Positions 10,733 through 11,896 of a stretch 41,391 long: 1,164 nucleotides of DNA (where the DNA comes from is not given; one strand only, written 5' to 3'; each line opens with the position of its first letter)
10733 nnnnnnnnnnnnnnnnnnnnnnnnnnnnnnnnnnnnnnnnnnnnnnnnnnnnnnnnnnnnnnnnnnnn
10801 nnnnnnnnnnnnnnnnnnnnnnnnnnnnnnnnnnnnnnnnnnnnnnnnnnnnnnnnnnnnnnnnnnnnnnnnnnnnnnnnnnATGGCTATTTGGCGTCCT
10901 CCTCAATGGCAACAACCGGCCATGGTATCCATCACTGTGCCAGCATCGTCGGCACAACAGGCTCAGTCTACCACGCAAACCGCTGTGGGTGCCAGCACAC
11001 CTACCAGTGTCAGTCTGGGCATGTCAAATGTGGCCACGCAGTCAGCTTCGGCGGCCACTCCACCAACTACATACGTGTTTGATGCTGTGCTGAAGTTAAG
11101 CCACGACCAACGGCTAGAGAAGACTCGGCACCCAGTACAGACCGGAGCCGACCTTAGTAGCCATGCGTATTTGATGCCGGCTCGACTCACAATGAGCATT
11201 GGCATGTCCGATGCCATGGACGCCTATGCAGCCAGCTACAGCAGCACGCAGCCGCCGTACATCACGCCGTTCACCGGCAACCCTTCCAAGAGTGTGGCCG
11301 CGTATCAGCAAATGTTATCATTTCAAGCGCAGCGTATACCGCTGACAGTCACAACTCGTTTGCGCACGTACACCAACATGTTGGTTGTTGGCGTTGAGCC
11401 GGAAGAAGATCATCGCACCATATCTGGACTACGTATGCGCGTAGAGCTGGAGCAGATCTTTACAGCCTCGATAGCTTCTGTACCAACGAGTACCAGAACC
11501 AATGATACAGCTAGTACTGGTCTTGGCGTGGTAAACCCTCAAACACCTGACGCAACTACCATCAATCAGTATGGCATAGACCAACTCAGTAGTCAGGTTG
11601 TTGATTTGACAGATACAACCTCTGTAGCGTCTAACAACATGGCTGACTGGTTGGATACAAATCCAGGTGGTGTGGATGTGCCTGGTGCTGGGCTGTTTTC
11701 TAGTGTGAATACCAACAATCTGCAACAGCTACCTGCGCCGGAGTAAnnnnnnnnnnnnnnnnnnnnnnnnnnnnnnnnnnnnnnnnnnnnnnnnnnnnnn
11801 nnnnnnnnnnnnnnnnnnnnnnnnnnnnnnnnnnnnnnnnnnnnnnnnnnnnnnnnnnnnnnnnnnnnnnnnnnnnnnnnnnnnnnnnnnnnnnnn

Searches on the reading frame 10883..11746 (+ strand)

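Call 72: search_protein_families(library=phrogs, proteins=[window:10883-11746:+], max_evalue=0.00001)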
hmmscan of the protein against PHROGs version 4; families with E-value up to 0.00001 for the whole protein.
window:10883-11746:+ (287 aa): 1 family
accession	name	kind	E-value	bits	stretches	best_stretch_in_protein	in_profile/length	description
phrog_817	-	tail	6.2e-33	115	1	63-226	17-187/200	tail fiber protein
